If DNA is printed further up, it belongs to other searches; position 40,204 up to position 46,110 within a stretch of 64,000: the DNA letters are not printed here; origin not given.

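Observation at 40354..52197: Giant DUF4011-type helicase-nuclease apparently co-operonic with a complete type I R-M: candidate four-gene composite defence module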

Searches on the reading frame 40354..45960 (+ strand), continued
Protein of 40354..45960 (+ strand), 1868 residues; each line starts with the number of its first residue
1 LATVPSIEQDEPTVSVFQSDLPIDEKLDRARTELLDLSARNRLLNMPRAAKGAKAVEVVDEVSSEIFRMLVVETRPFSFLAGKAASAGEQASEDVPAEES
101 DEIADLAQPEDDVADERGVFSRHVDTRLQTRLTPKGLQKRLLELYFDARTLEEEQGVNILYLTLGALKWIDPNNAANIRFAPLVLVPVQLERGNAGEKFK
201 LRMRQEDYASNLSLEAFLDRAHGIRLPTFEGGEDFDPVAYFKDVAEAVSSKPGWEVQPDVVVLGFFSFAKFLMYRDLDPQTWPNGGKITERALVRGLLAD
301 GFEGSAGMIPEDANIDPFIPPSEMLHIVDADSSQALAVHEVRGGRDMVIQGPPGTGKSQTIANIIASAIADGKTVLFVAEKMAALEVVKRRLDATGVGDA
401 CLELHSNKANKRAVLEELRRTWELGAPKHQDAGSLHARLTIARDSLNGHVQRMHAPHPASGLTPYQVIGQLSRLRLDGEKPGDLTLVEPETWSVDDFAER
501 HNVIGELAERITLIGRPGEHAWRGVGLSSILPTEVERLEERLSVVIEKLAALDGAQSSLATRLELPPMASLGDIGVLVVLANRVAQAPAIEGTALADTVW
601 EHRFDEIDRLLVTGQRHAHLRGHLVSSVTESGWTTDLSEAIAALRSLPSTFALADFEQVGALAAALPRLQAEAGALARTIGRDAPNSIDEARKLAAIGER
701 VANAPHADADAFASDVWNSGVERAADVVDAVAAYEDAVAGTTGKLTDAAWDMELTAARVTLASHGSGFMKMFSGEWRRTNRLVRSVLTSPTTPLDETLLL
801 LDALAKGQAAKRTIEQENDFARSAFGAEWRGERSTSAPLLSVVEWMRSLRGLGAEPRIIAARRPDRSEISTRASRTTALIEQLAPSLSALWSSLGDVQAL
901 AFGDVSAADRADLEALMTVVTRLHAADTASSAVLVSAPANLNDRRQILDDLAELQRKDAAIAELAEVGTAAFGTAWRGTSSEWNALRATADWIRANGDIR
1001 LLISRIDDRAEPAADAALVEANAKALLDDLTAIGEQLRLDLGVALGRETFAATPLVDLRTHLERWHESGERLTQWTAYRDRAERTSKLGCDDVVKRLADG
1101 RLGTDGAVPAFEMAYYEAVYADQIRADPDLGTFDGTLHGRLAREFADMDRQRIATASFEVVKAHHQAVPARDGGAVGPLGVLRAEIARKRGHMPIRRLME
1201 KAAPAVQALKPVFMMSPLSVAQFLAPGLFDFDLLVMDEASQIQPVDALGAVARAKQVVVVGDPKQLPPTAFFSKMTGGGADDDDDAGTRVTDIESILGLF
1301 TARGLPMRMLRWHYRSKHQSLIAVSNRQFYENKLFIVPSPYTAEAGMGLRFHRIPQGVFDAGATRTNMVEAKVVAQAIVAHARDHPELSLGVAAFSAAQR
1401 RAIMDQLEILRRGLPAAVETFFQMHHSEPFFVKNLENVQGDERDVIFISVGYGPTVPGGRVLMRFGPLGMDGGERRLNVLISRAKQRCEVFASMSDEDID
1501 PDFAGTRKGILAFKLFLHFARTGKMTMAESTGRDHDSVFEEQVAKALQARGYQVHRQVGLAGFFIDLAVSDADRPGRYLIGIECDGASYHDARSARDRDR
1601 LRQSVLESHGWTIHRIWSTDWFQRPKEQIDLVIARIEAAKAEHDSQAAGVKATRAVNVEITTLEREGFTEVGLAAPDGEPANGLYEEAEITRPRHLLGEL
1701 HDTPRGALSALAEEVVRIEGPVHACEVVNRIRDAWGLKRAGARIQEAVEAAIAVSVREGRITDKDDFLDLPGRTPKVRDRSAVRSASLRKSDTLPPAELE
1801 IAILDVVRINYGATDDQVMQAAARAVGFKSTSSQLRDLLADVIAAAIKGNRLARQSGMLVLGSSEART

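Call 15: find_homologous_proteins(query=window:40354-45960:+, max_evalue=1e-10)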
Query window:40354-45960:+ (1868 aa): 8000 proteins with E <= 1e-10 among 8000 candidates; the best 120 are listed.
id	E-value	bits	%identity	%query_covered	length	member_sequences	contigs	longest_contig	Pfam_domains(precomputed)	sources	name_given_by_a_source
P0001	0.0e+0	3969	96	100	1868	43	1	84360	PF11784.14,PF13195.12,PF04480.19,PF13087.13,PF13086.13,PF13604.13,PF13245.13,PF18741.8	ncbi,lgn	-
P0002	0.0e+0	3816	92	100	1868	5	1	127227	PF11784.14,PF13195.12,PF04480.19,PF13087.13,PF13086.13,PF13604.13,PF13245.13,PF18741.8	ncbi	-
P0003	0.0e+0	3806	94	97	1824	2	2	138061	PF11784.14,PF13195.12,PF04480.19,PF13087.13,PF13086.13,PF13604.13,PF13245.13,PF18741.8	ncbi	-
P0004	0.0e+0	3788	92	99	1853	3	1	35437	PF11784.14,PF13195.12,PF04480.19,PF13087.13,PF13086.13,PF13604.13,PF13245.13,PF18741.8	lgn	-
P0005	0.0e+0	3779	92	99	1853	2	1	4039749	PF11784.14,PF13195.12,PF13087.13,PF13086.13,PF13604.13,PF13245.13,PF18741.8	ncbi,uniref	ncbi:DUF3320 domain-containing protein [Sphingomonas aerolata]|uniref:DUF3320 domain-containing prot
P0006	0.0e+0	3424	82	100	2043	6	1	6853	PF11784.14,PF13195.12,PF13087.13,PF13086.13,PF13604.13,PF13245.13,PF04326.20,PF18741.8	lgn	-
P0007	0.0e+0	3393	82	100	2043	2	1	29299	PF11784.14,PF13195.12,PF13087.13,PF13086.13,PF13604.13,PF13245.13,PF04326.20,PF18741.8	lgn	-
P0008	0.0e+0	3386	81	100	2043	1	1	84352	PF11784.14,PF13195.12,PF13087.13,PF13086.13,PF13604.13,PF13245.13,PF04326.20,PF18741.8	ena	-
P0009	0.0e+0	3299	81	97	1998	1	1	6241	PF11784.14,PF13195.12,PF13087.13,PF13086.13,PF01443.25,PF13604.13,PF13245.13,PF04326.20,PF18741.8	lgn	-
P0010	0.0e+0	3227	78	100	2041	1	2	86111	PF11784.14,PF13195.12,PF04480.19,PF13087.13,PF13086.13,PF13604.13,PF13245.13,PF04326.20,PF18741.8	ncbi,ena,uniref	uniref:DUF3320 domain-containing protein n=1 Tax=uncultured Sphingomonas sp. TaxID=158754 RepID=UPI0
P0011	0.0e+0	3223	78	99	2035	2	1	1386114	PF11784.14,PF13195.12,PF13087.13,PF13086.13,PF13604.13,PF13245.13,PF04326.20,PF18741.8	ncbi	-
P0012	0.0e+0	3193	76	100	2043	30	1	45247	PF11784.14,PF13195.12,PF04480.19,PF13087.13,PF13086.13,PF13604.13,PF13245.13,PF04326.20,PF18741.8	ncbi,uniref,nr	ncbi:DUF3320 domain-containing protein [Sphingomonas sanguinis]|uniref:DUF3320 domain-containing pro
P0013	0.0e+0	3182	77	100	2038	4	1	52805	PF11784.14,PF13195.12,PF04480.19,PF13087.13,PF13086.13,PF13604.13,PF13245.13,PF04326.20,PF18741.8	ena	-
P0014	0.0e+0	3176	77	99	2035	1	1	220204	PF11784.14,PF13195.12,PF04480.19,PF13087.13,PF13086.13,PF13604.13,PF13245.13,PF04326.20,PF18741.8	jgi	jgi:very-short-patch-repair endonuclease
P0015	0.0e+0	3171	76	100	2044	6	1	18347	PF11784.14,PF13195.12,PF04480.19,PF13087.13,PF13086.13,PF13604.13,PF13245.13,PF04326.20,PF18741.8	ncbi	-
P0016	0.0e+0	3166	76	100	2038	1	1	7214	PF11784.14,PF13195.12,PF04480.19,PF13087.13,PF13086.13,PF13604.13,PF13245.13,PF04326.20,PF18741.8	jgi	jgi:very-short-patch-repair endonuclease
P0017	0.0e+0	3158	76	100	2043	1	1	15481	PF11784.14,PF13195.12,PF04480.19,PF13087.13,PF13086.13,PF13604.13,PF13245.13,PF04326.20,PF18741.8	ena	-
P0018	0.0e+0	3156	77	100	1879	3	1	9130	PF11784.14,PF13195.12,PF04480.19,PF13087.13,PF13086.13,PF13604.13,PF13245.13,PF18741.8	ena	-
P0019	0.0e+0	3155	76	100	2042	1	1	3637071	PF11784.14,PF13195.12,PF04480.19,PF13087.13,PF13086.13,PF13604.13,PF13245.13,PF04326.20,PF18741.8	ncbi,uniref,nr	ncbi:DUF3320 domain-containing protein [Sphingomonas sp. HMP6]|uniref:DUF3320 domain-containing prot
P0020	0.0e+0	3154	76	100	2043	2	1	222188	PF11784.14,PF13195.12,PF04480.19,PF13087.13,PF13086.13,PF13604.13,PF13245.13,PF04326.20,PF18741.8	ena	-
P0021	0.0e+0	3152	76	100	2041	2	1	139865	PF11784.14,PF13195.12,PF13087.13,PF13086.13,PF13604.13,PF13245.13,PF04326.20,PF18741.8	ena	-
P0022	0.0e+0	3137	76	100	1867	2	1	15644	PF11784.14,PF13195.12,PF04480.19,PF13087.13,PF13086.13,PF13604.13,PF13245.13,PF18741.8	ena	-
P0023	0.0e+0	3136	76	100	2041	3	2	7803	PF11784.14,PF13195.12,PF04480.19,PF13087.13,PF13086.13,PF13604.13,PF13245.13,PF04326.20,PF18741.8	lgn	-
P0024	0.0e+0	2902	71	100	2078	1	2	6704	PF11784.14,PF13195.12,PF13087.13,PF13086.13,PF13604.13,PF13245.13,PF04326.20,PF18741.8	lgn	-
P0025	0.0e+0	2871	69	100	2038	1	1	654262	PF11784.14,PF13195.12,PF04480.19,PF13087.13,PF13086.13,PF13604.13,PF13245.13,PF04326.20,PF18741.8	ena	-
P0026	0.0e+0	2850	70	100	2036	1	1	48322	PF11784.14,PF13195.12,PF04480.19,PF13087.13,PF13086.13,PF13604.13,PF13245.13,PF04326.20,PF18741.8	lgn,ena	-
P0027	0.0e+0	2844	69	100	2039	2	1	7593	PF11784.14,PF13195.12,PF13087.13,PF13086.13,PF13604.13,PF13245.13,PF04326.20,PF18741.8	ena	-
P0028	0.0e+0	2839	69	100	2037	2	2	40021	PF11784.14,PF13195.12,PF13087.13,PF13086.13,PF13604.13,PF13245.13,PF04326.20,PF18741.8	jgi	-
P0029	0.0e+0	2833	69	100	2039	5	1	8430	PF11784.14,PF13195.12,PF13087.13,PF13086.13,PF13604.13,PF13245.13,PF04326.20,PF18741.8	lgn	-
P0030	0.0e+0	2828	70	100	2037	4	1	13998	PF11784.14,PF13195.12,PF13087.13,PF13086.13,PF13604.13,PF13245.13,PF04326.20,PF18741.8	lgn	-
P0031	0.0e+0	2827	69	100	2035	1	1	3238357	PF11784.14,PF13195.12,PF04480.19,PF13087.13,PF13086.13,PF13604.13,PF13245.13,PF04326.20,PF18741.8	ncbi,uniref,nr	ncbi:DUF3320 domain-containing protein [Sphingobium sp. HWE2-09]|uniref:DUF3320 domain-containing pr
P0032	0.0e+0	2805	69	99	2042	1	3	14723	PF11784.14,PF13195.12,PF13087.13,PF13086.13,PF13604.13,PF13245.13,PF04326.20,PF18741.8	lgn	-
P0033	0.0e+0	2800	70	99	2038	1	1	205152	PF11784.14,PF13195.12,PF04480.19,PF13087.13,PF13086.13,PF13604.13,PF13245.13,PF04326.20,PF18741.8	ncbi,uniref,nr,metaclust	ncbi:DUF3320 domain-containing protein [Sphingomonas sp. RIT328]|uniref:DUF3320 domain-containing pr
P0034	0.0e+0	2780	69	99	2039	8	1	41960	PF11784.14,PF13195.12,PF13087.13,PF13086.13,PF13604.13,PF13245.13,PF04326.20,PF18741.8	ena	-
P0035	0.0e+0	2778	69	100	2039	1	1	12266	PF11784.14,PF13195.12,PF13087.13,PF13086.13,PF13604.13,PF13245.13,PF04326.20,PF18741.8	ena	-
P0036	0.0e+0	2772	69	99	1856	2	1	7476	PF11784.14,PF13195.12,PF13087.13,PF13086.13,PF13604.13,PF13245.13,PF18741.8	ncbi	-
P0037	0.0e+0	2753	68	100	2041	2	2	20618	PF11784.14,PF13195.12,PF13087.13,PF13086.13,PF13604.13,PF13245.13,PF04326.20,PF18741.8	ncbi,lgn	-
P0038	0.0e+0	2750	68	100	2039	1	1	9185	PF11784.14,PF13195.12,PF13087.13,PF13086.13,PF13604.13,PF13245.13,PF04326.20,PF18741.8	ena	-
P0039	0.0e+0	2744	69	99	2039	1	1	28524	PF11784.14,PF13195.12,PF13087.13,PF13086.13,PF13604.13,PF13245.13,PF04326.20,PF18741.8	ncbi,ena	-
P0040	0.0e+0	2740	68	100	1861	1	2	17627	PF11784.14,PF13195.12,PF04480.19,PF13087.13,PF13086.13,PF01443.25,PF13604.13,PF13245.13,PF18741.8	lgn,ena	-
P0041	0.0e+0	2735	68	100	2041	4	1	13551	PF11784.14,PF13195.12,PF13087.13,PF13086.13,PF13604.13,PF13245.13,PF04326.20,PF18741.8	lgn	-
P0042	0.0e+0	2733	68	100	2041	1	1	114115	PF11784.14,PF13195.12,PF13087.13,PF13086.13,PF13604.13,PF13245.13,PF04326.20,PF18741.8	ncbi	ncbi:MAG: DUF3320 domain-containing protein [Sphingobium sp.]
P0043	0.0e+0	2727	66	99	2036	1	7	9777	PF11784.14,PF13195.12,PF13087.13,PF13086.13,PF13604.13,PF13245.13,PF04326.20,PF18741.8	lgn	-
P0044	0.0e+0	2725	68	99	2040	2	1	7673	PF11784.14,PF13195.12,PF13087.13,PF13086.13,PF13604.13,PF13245.13,PF04326.20,PF18741.8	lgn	-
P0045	0.0e+0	2725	68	99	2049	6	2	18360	PF11784.14,PF13195.12,PF13087.13,PF13086.13,PF13604.13,PF13245.13,PF04326.20,PF18741.8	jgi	jgi:very-short-patch-repair endonuclease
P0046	0.0e+0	2724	67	100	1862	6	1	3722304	PF11784.14,PF13195.12,PF13087.13,PF13086.13,PF13604.13,PF13245.13,PF18741.8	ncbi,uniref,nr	ncbi:DUF3320 domain-containing protein [Novosphingobium sp. KACC 22771]|uniref:DUF3320 domain-contai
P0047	0.0e+0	2720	67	100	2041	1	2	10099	PF11784.14,PF13195.12,PF13087.13,PF13086.13,PF13604.13,PF13245.13,PF04326.20,PF18741.8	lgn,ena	-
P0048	0.0e+0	2714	67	100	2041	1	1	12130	PF11784.14,PF13195.12,PF13087.13,PF13086.13,PF13604.13,PF13245.13,PF04326.20,PF18741.8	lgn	-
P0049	0.0e+0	2699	66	100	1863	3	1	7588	PF11784.14,PF13195.12,PF13087.13,PF13086.13,PF01443.25,PF13604.13,PF13245.13,PF18741.8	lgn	-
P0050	0.0e+0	2699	66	100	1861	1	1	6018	PF11784.14,PF13195.12,PF04480.19,PF13087.13,PF13086.13,PF01443.25,PF13604.13,PF13245.13,PF18741.8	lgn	-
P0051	0.0e+0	2697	66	100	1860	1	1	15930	PF11784.14,PF13195.12,PF04480.19,PF13087.13,PF13086.13,PF13604.13,PF13245.13,PF18741.8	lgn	-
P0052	0.0e+0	2695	67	100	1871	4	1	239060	PF11784.14,PF13195.12,PF04480.19,PF13087.13,PF13086.13,PF13604.13,PF13245.13,PF18741.8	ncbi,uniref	ncbi:DUF3320 domain-containing protein [Sphingomonas sp. ac-8]|uniref:DUF3320 domain-containing prot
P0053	0.0e+0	2693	67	99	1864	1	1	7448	PF11784.14,PF13195.12,PF13087.13,PF13086.13,PF13604.13,PF13245.13,PF18741.8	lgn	-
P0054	0.0e+0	2691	66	100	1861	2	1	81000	PF11784.14,PF13195.12,PF13087.13,PF13086.13,PF01443.25,PF13604.13,PF13245.13,PF18741.8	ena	-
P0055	0.0e+0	2688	66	99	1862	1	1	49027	PF11784.14,PF13195.12,PF04480.19,PF13087.13,PF13086.13,PF13604.13,PF13245.13,PF18741.8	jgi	jgi:very-short-patch-repair endonuclease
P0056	0.0e+0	2685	66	100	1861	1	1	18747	PF11784.14,PF13195.12,PF04480.19,PF13087.13,PF13086.13,PF01443.25,PF13604.13,PF13245.13,PF18741.8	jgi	jgi:very-short-patch-repair endonuclease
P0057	0.0e+0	2681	66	100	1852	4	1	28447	PF11784.14,PF13195.12,PF13087.13,PF13086.13,PF13604.13,PF13245.13,PF18741.8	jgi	jgi:very-short-patch-repair endonuclease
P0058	0.0e+0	2679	67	99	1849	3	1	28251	PF11784.14,PF13195.12,PF13087.13,PF13086.13,PF01443.25,PF13604.13,PF13245.13,PF18741.8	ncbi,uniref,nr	ncbi:very-short-patch-repair endonuclease [Sphingomonas sp. BE138]|uniref:DUF3320 domain-containing 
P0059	0.0e+0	2678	66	100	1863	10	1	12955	PF11784.14,PF13195.12,PF13087.13,PF13086.13,PF13604.13,PF13245.13,PF18741.8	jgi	jgi:very-short-patch-repair endonuclease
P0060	0.0e+0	2677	66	100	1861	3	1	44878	PF11784.14,PF13195.12,PF04480.19,PF13087.13,PF13086.13,PF01443.25,PF13604.13,PF13245.13,PF18741.8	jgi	jgi:very-short-patch-repair endonuclease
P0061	0.0e+0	2675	66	99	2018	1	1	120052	PF11784.14,PF13195.12,PF13087.13,PF13086.13,PF13604.13,PF13245.13,PF04326.20,PF18741.8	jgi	jgi:very-short-patch-repair endonuclease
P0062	0.0e+0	2674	66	99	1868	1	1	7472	PF11784.14,PF13195.12,PF13087.13,PF13086.13,PF13604.13,PF13245.13,PF18741.8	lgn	-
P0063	0.0e+0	2674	65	100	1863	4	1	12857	PF11784.14,PF13195.12,PF04480.19,PF13087.13,PF13086.13,PF01443.25,PF13604.13,PF13245.13,PF18741.8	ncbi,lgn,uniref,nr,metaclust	ncbi:DUF3320 domain-containing protein [Novosphingobium naphthalenivorans]|uniref:DUF3320 domain-con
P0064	0.0e+0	2667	67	97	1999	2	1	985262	PF11784.14,PF13195.12,PF13087.13,PF13086.13,PF13604.13,PF13245.13,PF04326.20,PF18741.8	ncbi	ncbi:DUF3320 domain-containing protein [Sphingomonas sp. UYAg733]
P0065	0.0e+0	2665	66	99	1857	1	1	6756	PF11784.14,PF13195.12,PF04480.19,PF13087.13,PF13086.13,PF01443.25,PF13604.13,PF13245.13,PF18741.8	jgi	jgi:very-short-patch-repair endonuclease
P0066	0.0e+0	2664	65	100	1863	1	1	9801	PF11784.14,PF13195.12,PF04480.19,PF13087.13,PF13086.13,PF01443.25,PF13604.13,PF13245.13,PF18741.8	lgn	-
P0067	0.0e+0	2661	66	100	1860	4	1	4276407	PF11784.14,PF13195.12,PF04480.19,PF13087.13,PF13086.13,PF01443.25,PF13604.13,PF13245.13,PF18741.8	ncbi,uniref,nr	ncbi:DUF3320 domain-containing protein [Sphingobium sp. SCG-1]|uniref:DUF3320 domain-containing prot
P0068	0.0e+0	2659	66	99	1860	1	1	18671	PF11784.14,PF13195.12,PF13087.13,PF13086.13,PF13604.13,PF13245.13,PF18741.8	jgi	jgi:very-short-patch-repair endonuclease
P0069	0.0e+0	2658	66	100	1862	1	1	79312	PF11784.14,PF13195.12,PF04480.19,PF13087.13,PF13086.13,PF01443.25,PF13604.13,PF13245.13,PF18741.8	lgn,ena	-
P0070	0.0e+0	2653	66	98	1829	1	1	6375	PF11784.14,PF13195.12,PF04480.19,PF13087.13,PF13086.13,PF01443.25,PF13604.13,PF13245.13,PF18741.8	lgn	-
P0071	0.0e+0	2652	66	99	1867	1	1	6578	PF11784.14,PF13195.12,PF13087.13,PF13086.13,PF13604.13,PF13245.13,PF18741.8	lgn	-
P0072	0.0e+0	2649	65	100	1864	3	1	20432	PF11784.14,PF13195.12,PF13087.13,PF13086.13,PF13604.13,PF13245.13,PF18741.8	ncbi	-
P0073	0.0e+0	2648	65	100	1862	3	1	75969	PF11784.14,PF13195.12,PF04480.19,PF13087.13,PF13086.13,PF01443.25,PF13604.13,PF13245.13,PF18741.8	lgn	-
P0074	0.0e+0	2647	66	99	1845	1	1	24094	PF11784.14,PF13195.12,PF13087.13,PF13086.13,PF01443.25,PF13604.13,PF13245.13,PF18741.8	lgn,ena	-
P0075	0.0e+0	2643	65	100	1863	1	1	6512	PF11784.14,PF13195.12,PF04480.19,PF13087.13,PF13086.13,PF13604.13,PF13245.13,PF18741.8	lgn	-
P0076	0.0e+0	2641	65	99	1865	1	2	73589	PF11784.14,PF13195.12,PF04480.19,PF13087.13,PF13086.13,PF13604.13,PF13245.13,PF18741.8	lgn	-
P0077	0.0e+0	2640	66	100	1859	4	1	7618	PF11784.14,PF13195.12,PF13087.13,PF13086.13,PF01443.25,PF13604.13,PF13245.13,PF18741.8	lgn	-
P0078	0.0e+0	2634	65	100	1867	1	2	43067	PF11784.14,PF13195.12,PF04480.19,PF13087.13,PF13086.13,PF13604.13,PF13245.13,PF18741.8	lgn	-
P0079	0.0e+0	2633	65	99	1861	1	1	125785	PF11784.14,PF13195.12,PF04480.19,PF13087.13,PF13086.13,PF13604.13,PF13245.13,PF18741.8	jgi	jgi:very-short-patch-repair endonuclease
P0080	0.0e+0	2633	65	100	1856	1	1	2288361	PF11784.14,PF13195.12,PF13087.13,PF13086.13,PF13604.13,PF13245.13,PF18741.8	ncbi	ncbi:DUF3320 domain-containing protein [Tsuneonella sp. HG222]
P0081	0.0e+0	2628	65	99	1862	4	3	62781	PF11784.14,PF13195.12,PF04480.19,PF13087.13,PF13086.13,PF01443.25,PF13604.13,PF13245.13,PF18741.8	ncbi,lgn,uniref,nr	ncbi:DUF3320 domain-containing protein [Xanthobacter agilis]|uniref:Very-short-patch-repair endonucl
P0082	0.0e+0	2622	65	99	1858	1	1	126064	PF11784.14,PF13195.12,PF13087.13,PF13086.13,PF13604.13,PF13245.13,PF18741.8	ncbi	-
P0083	0.0e+0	2622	65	99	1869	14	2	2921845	PF11784.14,PF13195.12,PF04480.19,PF13087.13,PF13086.13,PF13604.13,PF13245.13,PF18741.8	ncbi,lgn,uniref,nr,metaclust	ncbi:DUF3320 domain-containing protein [Methylosinus sp. PW1]|uniref:DUF3320 domain-containing prote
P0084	0.0e+0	2603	65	99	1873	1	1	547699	PF11784.14,PF13195.12,PF13087.13,PF13086.13,PF13604.13,PF13245.13,PF18741.8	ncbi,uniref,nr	ncbi:DUF3320 domain-containing protein [Sphingomonas sp. RHCKR7]|uniref:DUF3320 domain-containing pr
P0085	0.0e+0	2597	65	100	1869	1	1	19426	PF11784.14,PF13195.12,PF13087.13,PF13086.13,PF01443.25,PF13604.13,PF13245.13,PF18741.8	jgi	-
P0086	0.0e+0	2596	65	100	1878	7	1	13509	PF11784.14,PF13195.12,PF13087.13,PF13086.13,PF13604.13,PF13245.13,PF18741.8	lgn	-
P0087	0.0e+0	2582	63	99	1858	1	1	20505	PF11784.14,PF13195.12,PF13087.13,PF13086.13,PF01443.25,PF13604.13,PF13245.13,PF18741.8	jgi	-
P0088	0.0e+0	2576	64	99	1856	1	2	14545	PF11784.14,PF13195.12,PF13087.13,PF13086.13,PF13604.13,PF13245.13,PF18741.8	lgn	-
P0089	0.0e+0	2575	63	100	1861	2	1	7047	PF11784.14,PF13195.12,PF13087.13,PF13086.13,PF01443.25,PF13604.13,PF13245.13,PF18741.8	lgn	-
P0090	0.0e+0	2574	63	100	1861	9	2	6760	PF11784.14,PF13195.12,PF13087.13,PF13086.13,PF01443.25,PF13604.13,PF13245.13,PF18741.8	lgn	-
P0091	0.0e+0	2566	64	99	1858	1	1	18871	PF11784.14,PF13195.12,PF04480.19,PF13087.13,PF13086.13,PF01443.25,PF13604.13,PF13245.13,PF18741.8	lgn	-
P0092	0.0e+0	2561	63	100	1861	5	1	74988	PF11784.14,PF13195.12,PF13087.13,PF13086.13,PF01443.25,PF13604.13,PF13245.13,PF18741.8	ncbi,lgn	-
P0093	0.0e+0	2561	63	100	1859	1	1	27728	PF11784.14,PF13195.12,PF13087.13,PF13086.13,PF13604.13,PF13245.13,PF18741.8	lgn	-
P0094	0.0e+0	2551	64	100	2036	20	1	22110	PF11784.14,PF13195.12,PF04480.19,PF13087.13,PF13086.13,PF13604.13,PF13245.13,PF04326.20,PF18741.8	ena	-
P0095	0.0e+0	2545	63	100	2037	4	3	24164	PF11784.14,PF13195.12,PF04480.19,PF13087.13,PF13086.13,PF13604.13,PF13245.13,PF04326.20,PF18741.8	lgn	-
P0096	0.0e+0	2536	62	100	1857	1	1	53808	PF11784.14,PF13195.12,PF13087.13,PF13086.13,PF13604.13,PF13245.13,PF18741.8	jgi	jgi:very-short-patch-repair endonuclease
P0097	0.0e+0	2535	63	99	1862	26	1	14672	PF11784.14,PF13195.12,PF04480.19,PF13087.13,PF13086.13,PF01443.25,PF13604.13,PF13245.13,PF18741.8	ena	-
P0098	0.0e+0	2530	62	100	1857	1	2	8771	PF11784.14,PF13195.12,PF13087.13,PF13086.13,PF01443.25,PF13604.13,PF13245.13,PF18741.8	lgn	-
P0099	0.0e+0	2528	62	99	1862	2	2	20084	PF11784.14,PF13195.12,PF04480.19,PF13087.13,PF13086.13,PF13604.13,PF13245.13,PF18741.8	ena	-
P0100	0.0e+0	2519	64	100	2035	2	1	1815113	PF11784.14,PF13195.12,PF04480.19,PF13087.13,PF13086.13,PF13604.13,PF13245.13,PF04326.20,PF18741.8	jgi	-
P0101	0.0e+0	2512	62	99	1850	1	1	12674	PF11784.14,PF13195.12,PF13087.13,PF13086.13,PF13604.13,PF13245.13,PF18741.8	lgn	-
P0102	0.0e+0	2508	61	100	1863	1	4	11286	PF11784.14,PF13195.12,PF13087.13,PF13086.13,PF13604.13,PF13245.13,PF18741.8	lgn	-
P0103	0.0e+0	2508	63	100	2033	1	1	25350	PF11784.14,PF13195.12,PF04480.19,PF13087.13,PF13086.13,PF13604.13,PF13245.13,PF04326.20,PF18741.8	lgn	-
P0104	0.0e+0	2490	62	99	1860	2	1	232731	PF11784.14,PF13195.12,PF13087.13,PF13086.13,PF13604.13,PF13245.13,PF18741.8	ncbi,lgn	-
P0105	0.0e+0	2476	63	100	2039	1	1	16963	PF11784.14,PF13195.12,PF04480.19,PF13087.13,PF13086.13,PF13604.13,PF13245.13,PF04326.20,PF18741.8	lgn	-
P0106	0.0e+0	2464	62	100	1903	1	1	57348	PF11784.14,PF13195.12,PF13087.13,PF13086.13,PF13604.13,PF13245.13,PF18741.8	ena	-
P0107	0.0e+0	2461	62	99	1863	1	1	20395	PF11784.14,PF13195.12,PF13087.13,PF13086.13,PF01443.25,PF13604.13,PF13245.13,PF18741.8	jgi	jgi:very-short-patch-repair endonuclease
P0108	0.0e+0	2450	61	99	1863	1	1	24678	PF11784.14,PF13195.12,PF13087.13,PF13086.13,PF01443.25,PF13604.13,PF13245.13,PF18741.8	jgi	jgi:very-short-patch-repair endonuclease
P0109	0.0e+0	2448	70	85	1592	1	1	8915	PF13195.12,PF13087.13,PF13086.13,PF13604.13,PF13245.13,PF18741.8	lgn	-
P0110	0.0e+0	2441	62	100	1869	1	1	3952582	PF11784.14,PF13195.12,PF13087.13,PF13086.13,PF13604.13,PF13245.13,PF18741.8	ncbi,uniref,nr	ncbi:DUF3320 domain-containing protein [Glacieibacterium megasporae]|uniref:DUF3320 domain-containin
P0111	0.0e+0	2421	60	100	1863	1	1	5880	PF11784.14,PF13195.12,PF13087.13,PF13086.13,PF01443.25,PF13604.13,PF13245.13,PF18741.8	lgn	-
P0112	0.0e+0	2414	60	99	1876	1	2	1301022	PF11784.14,PF13195.12,PF13087.13,PF13086.13,PF01443.25,PF13604.13,PF13245.13,PF18741.8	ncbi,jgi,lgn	jgi:very-short-patch-repair endonuclease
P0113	0.0e+0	2398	60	99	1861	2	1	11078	PF11784.14,PF13195.12,PF13087.13,PF13086.13,PF01443.25,PF13604.13,PF13245.13,PF18741.8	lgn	-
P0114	0.0e+0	2397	60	99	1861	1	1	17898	PF11784.14,PF13195.12,PF13087.13,PF13086.13,PF13604.13,PF13245.13,PF18741.8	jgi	jgi:very-short-patch-repair endonuclease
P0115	0.0e+0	2394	60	99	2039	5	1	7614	PF11784.14,PF13195.12,PF04480.19,PF13087.13,PF13086.13,PF01443.25,PF13604.13,PF13245.13,PF04326.20,PF18741.8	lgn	-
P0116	0.0e+0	2394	67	87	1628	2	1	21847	PF13195.12,PF13087.13,PF13086.13,PF13604.13,PF13245.13,PF18741.8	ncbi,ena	-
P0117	0.0e+0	2390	60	99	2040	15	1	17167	PF11784.14,PF13195.12,PF13087.13,PF13086.13,PF01443.25,PF13604.13,PF13245.13,PF04326.20,PF18741.8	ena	-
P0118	0.0e+0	2383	59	99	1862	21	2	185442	PF11784.14,PF13195.12,PF13087.13,PF13086.13,PF13604.13,PF13245.13,PF18741.8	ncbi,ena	-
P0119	0.0e+0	2372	60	99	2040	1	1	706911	PF11784.14,PF13195.12,PF13087.13,PF13086.13,PF01443.25,PF13604.13,PF13245.13,PF04326.20,PF18741.8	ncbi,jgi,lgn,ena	ncbi:MAG TPA: DUF3320 domain-containing protein [Allosphingosinicella sp.]|jgi:very-short-patch-repa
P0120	0.0e+0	2366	59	99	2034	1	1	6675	PF11784.14,PF13195.12,PF13087.13,PF13086.13,PF01443.25,PF13604.13,PF13245.13,PF04326.20,PF18741.8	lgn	-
